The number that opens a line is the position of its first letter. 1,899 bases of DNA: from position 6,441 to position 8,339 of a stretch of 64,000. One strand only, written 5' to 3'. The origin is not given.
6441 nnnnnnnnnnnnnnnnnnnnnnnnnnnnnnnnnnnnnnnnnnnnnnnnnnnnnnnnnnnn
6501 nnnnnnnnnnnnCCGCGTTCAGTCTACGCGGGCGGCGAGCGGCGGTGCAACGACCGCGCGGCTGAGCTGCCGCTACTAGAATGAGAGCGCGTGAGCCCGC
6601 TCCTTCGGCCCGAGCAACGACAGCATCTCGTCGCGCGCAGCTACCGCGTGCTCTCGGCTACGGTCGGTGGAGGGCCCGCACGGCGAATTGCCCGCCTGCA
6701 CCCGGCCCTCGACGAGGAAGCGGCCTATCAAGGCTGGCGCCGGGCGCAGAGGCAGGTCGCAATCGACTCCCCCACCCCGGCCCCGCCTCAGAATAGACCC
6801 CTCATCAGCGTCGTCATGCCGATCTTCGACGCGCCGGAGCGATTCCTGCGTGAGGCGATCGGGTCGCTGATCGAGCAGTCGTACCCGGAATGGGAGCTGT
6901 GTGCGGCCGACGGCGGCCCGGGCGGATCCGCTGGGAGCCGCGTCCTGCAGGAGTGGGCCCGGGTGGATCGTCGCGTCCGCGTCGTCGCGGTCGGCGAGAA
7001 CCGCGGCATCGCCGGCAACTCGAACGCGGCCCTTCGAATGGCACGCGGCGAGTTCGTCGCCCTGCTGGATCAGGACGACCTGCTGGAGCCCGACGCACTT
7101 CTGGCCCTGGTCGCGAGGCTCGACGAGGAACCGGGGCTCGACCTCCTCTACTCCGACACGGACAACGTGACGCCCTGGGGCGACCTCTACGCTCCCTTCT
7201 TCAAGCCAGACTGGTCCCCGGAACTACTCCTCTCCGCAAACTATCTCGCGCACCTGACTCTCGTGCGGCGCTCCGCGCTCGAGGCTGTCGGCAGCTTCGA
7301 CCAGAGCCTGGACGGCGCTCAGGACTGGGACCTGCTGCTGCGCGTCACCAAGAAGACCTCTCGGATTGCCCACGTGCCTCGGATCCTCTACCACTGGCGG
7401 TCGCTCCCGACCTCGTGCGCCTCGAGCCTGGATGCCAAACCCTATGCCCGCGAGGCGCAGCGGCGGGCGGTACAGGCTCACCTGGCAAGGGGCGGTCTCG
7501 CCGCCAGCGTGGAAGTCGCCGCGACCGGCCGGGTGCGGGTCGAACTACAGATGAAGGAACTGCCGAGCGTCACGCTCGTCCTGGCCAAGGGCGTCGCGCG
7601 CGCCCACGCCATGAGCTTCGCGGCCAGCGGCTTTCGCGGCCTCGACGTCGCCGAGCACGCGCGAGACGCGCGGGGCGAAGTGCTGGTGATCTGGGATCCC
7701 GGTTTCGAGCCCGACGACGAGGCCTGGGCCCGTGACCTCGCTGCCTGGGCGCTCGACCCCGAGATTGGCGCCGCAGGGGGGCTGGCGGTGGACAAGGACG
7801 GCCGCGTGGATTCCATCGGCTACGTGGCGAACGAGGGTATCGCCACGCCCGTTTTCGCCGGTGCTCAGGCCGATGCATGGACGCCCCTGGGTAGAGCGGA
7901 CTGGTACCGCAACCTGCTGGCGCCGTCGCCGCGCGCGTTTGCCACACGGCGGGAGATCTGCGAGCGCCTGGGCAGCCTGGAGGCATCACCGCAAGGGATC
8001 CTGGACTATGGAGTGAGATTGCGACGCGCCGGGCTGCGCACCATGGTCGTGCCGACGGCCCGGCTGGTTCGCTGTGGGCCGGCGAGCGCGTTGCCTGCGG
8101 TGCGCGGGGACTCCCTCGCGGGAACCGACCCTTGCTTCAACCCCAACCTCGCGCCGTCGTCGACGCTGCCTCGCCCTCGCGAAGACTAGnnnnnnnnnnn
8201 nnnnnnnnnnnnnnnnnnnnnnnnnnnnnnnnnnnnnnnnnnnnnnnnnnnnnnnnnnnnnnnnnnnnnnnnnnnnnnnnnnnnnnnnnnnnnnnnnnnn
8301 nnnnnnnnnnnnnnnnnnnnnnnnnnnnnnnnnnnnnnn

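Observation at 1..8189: Cryptic NRPS-like (A-PCP-TE) glycoconjugate cluster with dedicated PPTase, two glycosyltransferases, methyltransferase and Wzm/Wzt-type ABC exporter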

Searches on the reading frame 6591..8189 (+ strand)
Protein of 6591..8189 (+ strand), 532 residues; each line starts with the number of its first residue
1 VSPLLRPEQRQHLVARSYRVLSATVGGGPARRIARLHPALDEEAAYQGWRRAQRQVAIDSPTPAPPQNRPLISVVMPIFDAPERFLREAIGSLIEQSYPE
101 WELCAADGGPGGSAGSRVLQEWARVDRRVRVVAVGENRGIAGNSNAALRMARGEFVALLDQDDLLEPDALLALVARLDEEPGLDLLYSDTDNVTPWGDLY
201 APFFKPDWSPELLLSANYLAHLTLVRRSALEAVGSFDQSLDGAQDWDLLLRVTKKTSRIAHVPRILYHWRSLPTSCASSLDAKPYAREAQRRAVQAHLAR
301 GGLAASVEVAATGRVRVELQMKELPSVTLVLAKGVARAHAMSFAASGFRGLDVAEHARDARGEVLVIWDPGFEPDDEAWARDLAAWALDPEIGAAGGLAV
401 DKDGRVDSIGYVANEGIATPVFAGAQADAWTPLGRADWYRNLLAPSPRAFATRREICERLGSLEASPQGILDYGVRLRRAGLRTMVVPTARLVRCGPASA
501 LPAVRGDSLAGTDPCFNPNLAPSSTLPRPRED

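Call 4: search_protein_families(library=pfam, proteins=[window:6591-8189:+], max_evalue=0.01)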
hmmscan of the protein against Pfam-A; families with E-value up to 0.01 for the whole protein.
window:6591-8189:+ (532 aa): 4 families
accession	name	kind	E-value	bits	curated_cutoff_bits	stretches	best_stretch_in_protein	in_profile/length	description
PF00535.33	Glycos_transf_2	-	1.2e-24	87.6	23.3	1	73-232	1-166/168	Glycosyl transferase family 2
PF13641.12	Glyco_tranf_2_3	-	1.3e-11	45.4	27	1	72-266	3-208/230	Glycosyltransferase like family 2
PF10111.15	Glyco_tranf_2_2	-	5.7e-07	29.7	27.3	1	222-270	167-218/276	Glycosyltransferase like family 2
PF13632.12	Glyco_trans_2_3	-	4.5e-06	27.1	27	1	156-271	2-125/198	Glycosyl transferase family group 2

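Call 7: search_protein_families(library=ncbifam, proteins=[window:6591-8189:+], max_evalue=0.001)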
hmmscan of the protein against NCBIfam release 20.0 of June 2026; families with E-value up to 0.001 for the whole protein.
window:6591-8189:+ (532 aa): 15 families
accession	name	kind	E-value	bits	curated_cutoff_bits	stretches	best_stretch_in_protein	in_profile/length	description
NF047683.1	TeichurnBiosyTuaG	equivalog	9.9e-17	61.4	400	1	67-170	3-104/252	teichuronic acid biosynthesis protein TuaG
TIGR03937.1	PgaC_IcaA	equivalog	1.1e-14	54.2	422.3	1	54-183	29-156/407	poly-beta-1,6-N-acetyl-D-glucosamine synthase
TIGR03965.1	mycofact_glyco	equivalog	2.2e-14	53.2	280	2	16-179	30-181/467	mycofactocin biosynthesis glycosyltransferase MftF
NF053739.1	GlytfEpsEBac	equivalog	1.1e-13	50.8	450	1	70-267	1-200/265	glycosyltransferase EpsE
NF050050.1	ProtGlycPglI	equivalog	4.6e-13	49.2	500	1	70-179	2-110/306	GalNAc(5)-diNAcBac-PP-undecaprenol beta-1,3-glucosyltransferase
NF007453.0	PRK10018.1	equivalog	1.6e-11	44.4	382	1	68-253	4-190/280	colanic acid biosynthesis glycosyltransferase WcaA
TIGR04017.1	WcaA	equivalog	1.8e-11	44.2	495.75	1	68-253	3-189/279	colanic acid biosynthesis glycosyltransferase WcaA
NF007482.0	PRK10073.1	equivalog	3.5e-11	42.7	423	1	68-185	4-117/334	glycosyltransferase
NF041875.1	EPS_EpsD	equivalog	6.5e-09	35.6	370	1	72-265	1-202/325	exopolysaccharide biosynthesis glycosyltransferase EpsD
TIGR04242.1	nodulat_NodC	equivalog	5.6e-07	28.9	550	1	63-179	41-158/395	chitooligosaccharide synthase NodC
NF041394.1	GtaseAglG_Halo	equivalog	1.5e-06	27.7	440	1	84-180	14-110/304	glucosyl-dolichyl phosphate glucuronosyltransferase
TIGR03111.1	glyc2_xrt_Gpos1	hypoth_equivalog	1.8e-06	27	363.95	1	65-184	44-163/439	TIGR03111 family XrtG-associated glycosyltransferase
NF038299.1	EPS_HpsN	equivalog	5.5e-06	25.6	425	1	70-180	1-109/317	hormogonium polysaccharide biosynthesis glycosyltransferase HpsN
TIGR03472.1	HpnI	equivalog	0.00013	20.9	310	1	64-248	35-231/373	bacteriohopanetetrol glucosamine biosynthesis glycosyltransferase HpnI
NF050819.1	PolSacchBiosHfsG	equivalog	0.00086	18.6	500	0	67-175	9-114/302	polysaccharide biosynthesis protein HfsG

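Call 28: find_homologous_proteins(query=window:6591-8189:+, max_evalue=1e-10)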
Query window:6591-8189:+ (532 aa): 4013 proteins with E <= 1e-10 among 8000 candidates; the best 120 are listed.
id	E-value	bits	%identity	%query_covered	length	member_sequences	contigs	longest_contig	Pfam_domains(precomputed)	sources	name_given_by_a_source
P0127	0.0e+0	1181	100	100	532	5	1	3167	PF10111.15,PF13641.13,PF00535.33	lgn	-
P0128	5.0e-297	1004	85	100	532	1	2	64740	PF10111.15,PF13641.13,PF00535.33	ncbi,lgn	-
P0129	1.8e-246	837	71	100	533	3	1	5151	PF10111.15,PF13641.13,PF00535.33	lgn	-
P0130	1.0e-169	584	54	100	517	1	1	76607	PF10111.15,PF13641.13,PF00535.33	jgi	jgi:GT2 family glycosyltransferase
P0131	1.0e-160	554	55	98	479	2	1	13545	PF10111.15,PF00535.33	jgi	jgi:GT2 family glycosyltransferase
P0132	6.6e-159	548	65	75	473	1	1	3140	PF10111.15,PF00535.33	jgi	jgi:hypothetical protein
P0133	1.6e-158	547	56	98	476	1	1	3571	PF00535.33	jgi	jgi:glycosyltransferase involved in cell wall biosynthesis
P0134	4.0e-152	526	54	98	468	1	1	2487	PF00535.33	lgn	-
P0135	1.5e-151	524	54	98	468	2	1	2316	PF10111.15,PF13641.13,PF00535.33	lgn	-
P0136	1.8e-148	514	54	100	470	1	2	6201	PF00535.33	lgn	-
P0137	1.4e-145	504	50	99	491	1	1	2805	PF10111.15,PF13641.13,PF00535.33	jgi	jgi:GT2 family glycosyltransferase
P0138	7.4e-142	492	50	94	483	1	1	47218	PF00535.33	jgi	jgi:Glycosyl transferase family 2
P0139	2.6e-135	470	54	85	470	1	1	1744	PF10111.15,PF13641.13,PF00535.33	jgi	jgi:hypothetical protein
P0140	1.5e-130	455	44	99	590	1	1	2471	PF10111.15,PF13641.13,PF00535.33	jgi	jgi:GT2 family glycosyltransferase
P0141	2.5e-130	454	47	99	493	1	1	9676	PF10111.15,PF13641.13,PF00535.33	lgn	-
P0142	3.2e-127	444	47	99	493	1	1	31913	PF10111.15,PF00535.33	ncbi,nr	ncbi:MAG TPA: glycosyltransferase [Vicinamibacteria bacterium]|nr:glycosyltransferase [Vicinamibacte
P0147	1.6e-118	415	45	99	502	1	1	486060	PF10111.15,PF00535.33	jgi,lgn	-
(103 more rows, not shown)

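Call 29: find_encoding_contigs(protein=P0130, flank=10000, max_places=1)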
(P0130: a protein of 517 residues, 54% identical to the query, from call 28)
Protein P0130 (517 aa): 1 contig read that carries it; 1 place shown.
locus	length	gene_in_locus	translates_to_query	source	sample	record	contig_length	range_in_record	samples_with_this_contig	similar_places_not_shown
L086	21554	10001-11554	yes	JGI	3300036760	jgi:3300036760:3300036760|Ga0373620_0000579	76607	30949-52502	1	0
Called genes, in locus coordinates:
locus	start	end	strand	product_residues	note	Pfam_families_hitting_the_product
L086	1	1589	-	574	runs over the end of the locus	PF09650:PHA_gran_rgn (weak), PF01565:FAD_binding_4, PF09265:Cytokin-bind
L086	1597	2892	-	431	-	PF00285:Citrate_synt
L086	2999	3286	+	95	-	PF04014:MazE_antitoxin, PF15937:PrlF_antitoxin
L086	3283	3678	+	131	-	PF01850:PIN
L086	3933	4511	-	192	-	PF05685:Uma2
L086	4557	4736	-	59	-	-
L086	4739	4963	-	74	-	-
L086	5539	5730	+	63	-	-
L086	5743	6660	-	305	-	PF00535:Glycos_transf_2, PF10111:Glyco_tranf_2_2 (faint), PF13641:Glyco_tranf_2_3, PF13632:Glyco_trans_2_3 (weak)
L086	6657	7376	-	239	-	PF00005:ABC_tran, PF13304:AAA_21 (faint)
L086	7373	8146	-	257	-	PF01061:ABC2_membrane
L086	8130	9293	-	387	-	PF13439:Glyco_transf_4, PF20706:GT4-conflict, PF00534:Glycos_transf_1, PF13692:Glyco_trans_1_4, PF13524:Glyco_trans_1_2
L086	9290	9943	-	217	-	PF22624:AASDHPPT_N, PF01648:ACPS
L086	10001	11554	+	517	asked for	PF00535:Glycos_transf_2, PF10111:Glyco_tranf_2_2 (faint), PF13641:Glyco_tranf_2_3 (faint)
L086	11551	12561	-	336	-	PF00941:FAD_binding_5, PF03450:CO_deh_flav_C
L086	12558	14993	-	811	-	PF01315:Ald_Xan_dh_C, PF02738:MoCoBD_1, PF20256:MoCoBD_2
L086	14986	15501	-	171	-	PF00111:Fer2, PF13085:Fer2_3 (weak), PF01799:Fer2_2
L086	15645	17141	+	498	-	PF13231:PMT_2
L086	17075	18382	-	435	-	-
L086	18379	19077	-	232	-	-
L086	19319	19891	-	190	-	PF01073:3Beta_HSD, PF01370:Epimerase, PF02719:Polysacc_synt_2, PF04321:RmlD_sub_bind (faint), PF05368:NmrA, PF13460:NAD_binding_10, PF16363:GDP_Man_Dehyd (weak), PF07993:NAD_binding_4 (weak)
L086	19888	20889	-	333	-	PF07676:PD40 (weak), PF26549:Tricorn_N, PF07676:PD40, PF26549:Tricorn_N (weak), PF26550:Tricorn_2nd (weak), PF07676:PD40 (weak), PF26549:Tricorn_N (weak), PF07676:PD40, +2 more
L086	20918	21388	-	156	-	PF00210:Ferritin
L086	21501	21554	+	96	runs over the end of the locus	-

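Call 30: find_encoding_contigs(protein=P0142, flank=10000, max_places=1)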
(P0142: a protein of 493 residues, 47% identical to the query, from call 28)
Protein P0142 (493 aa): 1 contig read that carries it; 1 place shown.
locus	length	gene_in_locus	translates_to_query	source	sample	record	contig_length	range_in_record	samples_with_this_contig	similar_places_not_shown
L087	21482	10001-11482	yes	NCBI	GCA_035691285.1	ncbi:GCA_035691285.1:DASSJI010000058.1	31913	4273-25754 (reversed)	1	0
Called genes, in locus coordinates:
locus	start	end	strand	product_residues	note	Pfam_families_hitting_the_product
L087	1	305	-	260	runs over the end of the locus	PF07238:PilZ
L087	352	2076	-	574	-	PF09650:PHA_gran_rgn, PF01565:FAD_binding_4, PF09265:Cytokin-bind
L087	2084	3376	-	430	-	PF00285:Citrate_synt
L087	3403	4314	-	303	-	PF00535:Glycos_transf_2, PF13641:Glyco_tranf_2_3, PF10111:Glyco_tranf_2_2 (faint), PF13632:Glyco_trans_2_3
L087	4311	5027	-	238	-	PF00005:ABC_tran, PF13401:AAA_22 (weak), PF13304:AAA_21 (faint)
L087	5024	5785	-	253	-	PF01061:ABC2_membrane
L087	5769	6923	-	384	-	PF13439:Glyco_transf_4, PF20706:GT4-conflict (weak), PF00534:Glycos_transf_1, PF13692:Glyco_trans_1_4, PF13524:Glyco_trans_1_2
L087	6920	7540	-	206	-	PF22624:AASDHPPT_N, PF01648:ACPS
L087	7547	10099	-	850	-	PF00501:AMP-binding, PF13193:AMP-binding_C, PF00550:PP-binding, PF00975:Thioesterase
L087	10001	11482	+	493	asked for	PF00535:Glycos_transf_2, PF10111:Glyco_tranf_2_2 (faint)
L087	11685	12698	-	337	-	PF00941:FAD_binding_5, PF03450:CO_deh_flav_C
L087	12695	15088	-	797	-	PF01315:Ald_Xan_dh_C, PF02738:MoCoBD_1, PF20256:MoCoBD_2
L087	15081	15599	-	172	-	PF13085:Fer2_3 (faint), PF00111:Fer2, PF01799:Fer2_2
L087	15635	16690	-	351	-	-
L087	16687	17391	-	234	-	-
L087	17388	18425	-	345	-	PF19283:APEH_N (faint), PF07676:PD40 (weak), PF26549:Tricorn_N, PF26550:Tricorn_2nd (weak), PF07676:PD40, PF26549:Tricorn_N (weak), PF07676:PD40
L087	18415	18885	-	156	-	PF00210:Ferritin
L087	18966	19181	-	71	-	PF04324:Fer2_BFD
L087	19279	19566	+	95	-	-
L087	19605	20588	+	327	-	PF00535:Glycos_transf_2, PF10111:Glyco_tranf_2_2, PF13641:Glyco_tranf_2_3, PF13506:Glyco_transf_21 (weak), PF13632:Glyco_trans_2_3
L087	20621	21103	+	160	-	PF11138:DUF2911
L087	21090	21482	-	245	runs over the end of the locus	PF02698:DUF218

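Call 31: find_encoding_contigs(protein=P0147, flank=10000, max_places=1)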
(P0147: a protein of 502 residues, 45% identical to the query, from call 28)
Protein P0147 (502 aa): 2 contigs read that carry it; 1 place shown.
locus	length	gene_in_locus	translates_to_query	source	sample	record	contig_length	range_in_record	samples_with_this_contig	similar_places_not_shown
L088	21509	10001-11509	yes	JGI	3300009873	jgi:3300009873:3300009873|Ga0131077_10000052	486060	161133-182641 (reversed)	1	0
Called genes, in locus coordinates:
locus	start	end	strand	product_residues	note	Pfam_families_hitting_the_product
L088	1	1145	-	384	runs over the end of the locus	PF13439:Glyco_transf_4, PF20706:GT4-conflict, PF00534:Glycos_transf_1, PF13692:Glyco_trans_1_4, PF13524:Glyco_trans_1_2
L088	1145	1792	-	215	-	PF22624:AASDHPPT_N, PF01648:ACPS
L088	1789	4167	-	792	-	PF00668:Condensation, PF00550:PP-binding, PF00975:Thioesterase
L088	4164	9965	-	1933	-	PF00501:AMP-binding, PF13193:AMP-binding_C, PF00550:PP-binding, PF00668:Condensation, PF00501:AMP-binding, PF13193:AMP-binding_C, PF00550:PP-binding, PF00881:Nitroreductase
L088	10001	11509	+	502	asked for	PF00535:Glycos_transf_2, PF10111:Glyco_tranf_2_2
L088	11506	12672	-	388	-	PF04116:FA_hydroxylase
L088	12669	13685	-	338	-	PF00941:FAD_binding_5, PF03450:CO_deh_flav_C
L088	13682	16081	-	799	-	PF01315:Ald_Xan_dh_C, PF02738:MoCoBD_1, PF20256:MoCoBD_2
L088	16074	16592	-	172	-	PF00111:Fer2, PF13085:Fer2_3 (weak), PF01799:Fer2_2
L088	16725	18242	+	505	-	-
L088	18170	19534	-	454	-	-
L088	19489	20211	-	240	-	-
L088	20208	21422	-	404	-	PF00657:Lipase_GDSL, PF13472:Lipase_GDSL_2, PF16822:ALGX (weak)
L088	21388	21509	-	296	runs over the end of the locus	PF01073:3Beta_HSD, PF01370:Epimerase, PF04321:RmlD_sub_bind, PF05368:NmrA (weak), PF07993:NAD_binding_4 (faint), PF13460:NAD_binding_10, PF16363:GDP_Man_Dehyd (faint), PF02719:Polysacc_synt_2 (weak)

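Call 42: find_related_loci(query=A2, collection=metagenome_contigs, flank=10000)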
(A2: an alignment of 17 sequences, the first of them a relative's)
Query A2 (532 aa) in metagenome_contigs; peptide patterns used: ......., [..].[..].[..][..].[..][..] (x = any residue, [..] = any of these).
600 stretches matched a pattern (row limit reached: there are more); 413 encode a relative of the query (tblastn E <= 1e-3); the best 80 are kept; 80 distinct loci.
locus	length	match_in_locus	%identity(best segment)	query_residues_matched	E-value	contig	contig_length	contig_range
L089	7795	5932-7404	45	5-532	6e-125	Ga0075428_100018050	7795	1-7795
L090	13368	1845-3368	37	69-527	5e-103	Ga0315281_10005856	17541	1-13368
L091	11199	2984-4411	36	70-494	4e-97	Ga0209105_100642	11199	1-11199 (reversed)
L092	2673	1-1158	45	116-532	3e-99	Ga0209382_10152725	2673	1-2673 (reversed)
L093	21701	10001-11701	36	26-530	1e-95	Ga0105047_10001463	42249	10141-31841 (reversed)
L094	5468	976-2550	34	69-532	1e-95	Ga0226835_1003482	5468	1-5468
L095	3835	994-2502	35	69-527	4e-95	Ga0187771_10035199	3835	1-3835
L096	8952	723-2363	36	45-528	8e-93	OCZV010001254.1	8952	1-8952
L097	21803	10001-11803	32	3-530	5e-91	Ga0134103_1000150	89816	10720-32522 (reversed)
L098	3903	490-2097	35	44-520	2e-91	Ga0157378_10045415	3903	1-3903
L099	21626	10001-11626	33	45-521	2e-90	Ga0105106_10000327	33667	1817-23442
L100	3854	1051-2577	36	69-532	9e-91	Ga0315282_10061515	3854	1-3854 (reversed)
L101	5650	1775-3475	33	19-527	1e-89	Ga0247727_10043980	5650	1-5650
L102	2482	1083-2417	40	69-466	2e-92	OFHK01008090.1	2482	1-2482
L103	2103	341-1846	35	69-527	5e-93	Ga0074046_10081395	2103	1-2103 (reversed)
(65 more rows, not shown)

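Call 51: search_protein_families(library=ncbifam, proteins=[L088:4164-9965:-, L088:1789-4167:-], max_evalue=1e-10)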
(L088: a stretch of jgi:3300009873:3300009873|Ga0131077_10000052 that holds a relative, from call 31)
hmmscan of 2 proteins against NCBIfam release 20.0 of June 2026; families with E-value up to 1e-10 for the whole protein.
L088:4164-9965:- (1933 aa): 99 families (the best 25 are shown)
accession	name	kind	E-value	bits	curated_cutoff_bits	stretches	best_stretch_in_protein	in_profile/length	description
NF004282.0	PRK05691.1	subfamily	1.6e-163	545.5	4090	2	638-1603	709-1670/4334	non-ribosomal peptide synthase/polyketide synthase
TIGR01733.1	AA-adenyl-dom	subfamily_domain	4.7e-152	506.5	317.4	2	1091-1490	1-408/409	amino acid adenylation domain-containing protein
NF004511.1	PRK05852.1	equivalog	2.9e-143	478.2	650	2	8-496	2-502/505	FadD7 family fatty acid--CoA ligase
NF038078.1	NRPS_MxcG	equivalog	7.6e-131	437.7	2300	2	604-1660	5-1062/1442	myxochelin non-ribosomal peptide synthetase MxcG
NF004837.0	PRK06187.1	subfamily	1.1e-126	423.3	476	2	6-494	9-518/531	long-chain-fatty-acid--CoA ligase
NF041803.1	NRPS_SolG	exception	4.9e-121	405.2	2200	2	816-1634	319-1151/1163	solanimycin non-ribosomal peptide synthetase SolG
NF007605.2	PRK10252.1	equivalog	1.2e-107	361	2400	2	736-1636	142-1039/1292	enterobactin non-ribosomal peptide synthetase EntF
TIGR03098.1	ligase_PEP_1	hypoth_equivalog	4.2e-104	348.9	592.35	2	1066-1555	2-514/517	acyl-CoA ligase (AMP-forming), exosortase A system-associated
NF047350.1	aureusi_NRPS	equivalog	9.3e-92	308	2500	2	1064-1636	413-973/2373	aureusimine non-ribosomal peptide synthetase AusA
NF004808.0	PRK06155.1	equivalog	3.3e-91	306.2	722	2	7-499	23-523/542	ATP-dependent acyl-CoA ligase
NF005702.0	PRK07514.1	subfamily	5.6e-82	275.7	558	2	7-494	5-496/506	malonyl-CoA synthase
NF005858.0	PRK07787.1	subfamily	5.1e-81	272.5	575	2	13-495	8-469/471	acyl-CoA synthetase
NF005801.1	PRK07656.1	equivalog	1.3e-80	271.5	657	2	10-488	6-493/500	FadD3 family acyl-CoA ligase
NF004114.0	PRK05605.1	equivalog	5.8e-80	269.2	766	2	155-492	220-563/575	long-chain-fatty-acid--CoA ligase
NF005714.0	PRK07529.1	subfamily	1.7e-79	267.9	632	2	150-499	212-577/640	acyl-CoA synthetase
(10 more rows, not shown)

L088:1789-4167:- (792 aa): 7 families
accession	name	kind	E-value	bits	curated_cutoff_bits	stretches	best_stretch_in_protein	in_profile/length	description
NF004282.0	PRK05691.1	subfamily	1.2e-100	336.9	4090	2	29-448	1730-2159/4334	non-ribosomal peptide synthase/polyketide synthase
NF047350.1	aureusi_NRPS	equivalog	3.7e-58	196.6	2500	2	30-431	997-1387/2373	aureusimine non-ribosomal peptide synthetase AusA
NF007605.2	PRK10252.1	equivalog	6.3e-37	126.6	2400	2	458-666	958-1168/1292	enterobactin non-ribosomal peptide synthetase EntF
NF038078.1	NRPS_MxcG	equivalog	1.5e-27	95.4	2300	1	26-454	3-430/1442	myxochelin non-ribosomal peptide synthetase MxcG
NF041803.1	NRPS_SolG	exception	6.8e-17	60.3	2200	0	474-541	1086-1152/1163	solanimycin non-ribosomal peptide synthetase SolG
NF040607.1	mycolic_Pks13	equivalog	8.3e-13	46.7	2100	1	510-664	1366-1516/1680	polyketide synthase Pks13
TIGR03443.1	alpha_am_amid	equivalog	1.2e-12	46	1030.1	0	481-542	852-915/1390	L-aminoadipate-semialdehyde dehydrogenase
